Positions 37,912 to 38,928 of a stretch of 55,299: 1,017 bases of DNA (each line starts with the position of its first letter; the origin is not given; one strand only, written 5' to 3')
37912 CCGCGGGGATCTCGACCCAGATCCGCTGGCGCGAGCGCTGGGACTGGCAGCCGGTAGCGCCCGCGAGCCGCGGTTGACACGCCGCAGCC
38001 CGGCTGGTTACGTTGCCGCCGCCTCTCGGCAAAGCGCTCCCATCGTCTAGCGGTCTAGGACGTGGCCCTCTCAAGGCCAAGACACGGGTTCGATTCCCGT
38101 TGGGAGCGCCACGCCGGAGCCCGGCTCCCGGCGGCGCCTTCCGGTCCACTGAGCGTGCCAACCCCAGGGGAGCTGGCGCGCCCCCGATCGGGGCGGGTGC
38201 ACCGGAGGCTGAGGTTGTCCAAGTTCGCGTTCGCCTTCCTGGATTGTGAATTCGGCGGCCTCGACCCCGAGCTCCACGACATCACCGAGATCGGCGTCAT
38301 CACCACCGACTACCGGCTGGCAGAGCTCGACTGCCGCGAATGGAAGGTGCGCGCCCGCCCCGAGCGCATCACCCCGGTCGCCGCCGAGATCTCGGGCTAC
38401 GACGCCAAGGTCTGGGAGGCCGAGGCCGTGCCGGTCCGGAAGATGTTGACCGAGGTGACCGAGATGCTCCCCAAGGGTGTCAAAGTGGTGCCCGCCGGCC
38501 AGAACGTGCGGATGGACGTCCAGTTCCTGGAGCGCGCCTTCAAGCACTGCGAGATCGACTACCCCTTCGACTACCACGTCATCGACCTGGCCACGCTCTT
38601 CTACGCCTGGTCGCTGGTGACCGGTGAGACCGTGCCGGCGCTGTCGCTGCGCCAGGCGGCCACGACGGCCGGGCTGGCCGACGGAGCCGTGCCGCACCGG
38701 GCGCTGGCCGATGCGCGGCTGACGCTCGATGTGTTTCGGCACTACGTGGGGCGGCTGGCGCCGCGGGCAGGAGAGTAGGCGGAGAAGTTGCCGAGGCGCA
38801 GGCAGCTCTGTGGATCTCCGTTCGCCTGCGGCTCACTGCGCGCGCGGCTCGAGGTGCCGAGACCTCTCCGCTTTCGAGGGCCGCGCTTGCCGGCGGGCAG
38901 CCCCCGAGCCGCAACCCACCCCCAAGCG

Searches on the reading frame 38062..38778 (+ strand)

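Call 3: search_protein_families(library=pfam, proteins=[window:38062-38778:+], max_evalue=1)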
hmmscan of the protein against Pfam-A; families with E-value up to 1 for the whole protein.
window:38062-38778:+ (238 aa): 4 families
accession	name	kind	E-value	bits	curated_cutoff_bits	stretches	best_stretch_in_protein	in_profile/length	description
PF00929.31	RNase_T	-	4.7e-14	53.7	24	1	59-225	2-164/164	Exonuclease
PF16473.11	Rv2179c-like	-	0.0042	17.3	27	1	115-224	70-172/177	3'-5' exoribonuclease Rv2179c-like domain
PF13482.12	RNase_H_2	-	0.058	13.8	22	0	58-84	1-27/165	RNase_H superfamily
PF12453.13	PTP_N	-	0.33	11.1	21.9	1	55-63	6-14/26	Protein tyrosine phosphatase N terminal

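Call 4: search_protein_families(library=ncbifam, proteins=[window:38062-38778:+], max_evalue=1)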
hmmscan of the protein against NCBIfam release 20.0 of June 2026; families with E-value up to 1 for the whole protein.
window:38062-38778:+ (238 aa): 17 families
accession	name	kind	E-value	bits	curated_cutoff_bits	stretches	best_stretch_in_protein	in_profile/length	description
NF005907.0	PRK07883.1-5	equivalog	2.2e-13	49.5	454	1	52-235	25-198/584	DEDD exonuclease domain-containing protein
NF005905.0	PRK07883.1-3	equivalog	8.5e-12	44.5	508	1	52-233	21-192/581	DEDD exonuclease domain-containing protein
NF005904.0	PRK07883.1-2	equivalog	1.1e-09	37.1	969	1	41-233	16-198/584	DEDD exonuclease domain-containing protein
NF003765.0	PRK05359.1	equivalog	1.3e-08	34.6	106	1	56-182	7-140/189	oligoribonuclease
TIGR01405.1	polC_Gram_pos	equivalog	6e-07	27.5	1043.45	1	52-232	186-354/1211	DNA polymerase III subunit alpha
NF004964.0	PRK06310.1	equivalog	1.8e-06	27.5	236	1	52-231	4-173/250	DNA polymerase III subunit epsilon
NF001688.0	PRK00448.1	equivalog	4.3e-06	24.5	873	1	51-232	419-588/1445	PolC-type DNA polymerase III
NF006602.0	PRK09146.1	subfamily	6.8e-06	25.6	266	1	47-179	39-166/239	3'-5' exonuclease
NF005903.0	PRK07883.1-1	equivalog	8.6e-06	24.5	1038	1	122-232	110-213/642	DEDD exonuclease domain-containing protein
TIGR00573.1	dnaq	subfamily_domain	2.3e-05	24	71.5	1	55-229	7-174/217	exonuclease, DNA polymerase III, epsilon subunit family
NF005838.0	PRK07748.1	equivalog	4.5e-05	23.1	169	1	150-227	102-175/207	3'-5' exonuclease KapD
NF005906.0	PRK07883.1-4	equivalog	6.1e-05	21.6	495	1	52-234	3-173/563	DEDD exonuclease domain-containing protein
NF006316.0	PRK08517.1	equivalog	0.00013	21.4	247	1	52-231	67-232/270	3'-5' exonuclease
TIGR01407.1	dinG_rel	hypoth_equivalog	0.00069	18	547.7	1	103-223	46-156/889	putative DnaQ family exonuclease/DinG family helicase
NF005981.0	PRK08074.1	equivalog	0.002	16.2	789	1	104-232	51-169/931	ATP-dependent DNA helicase DinG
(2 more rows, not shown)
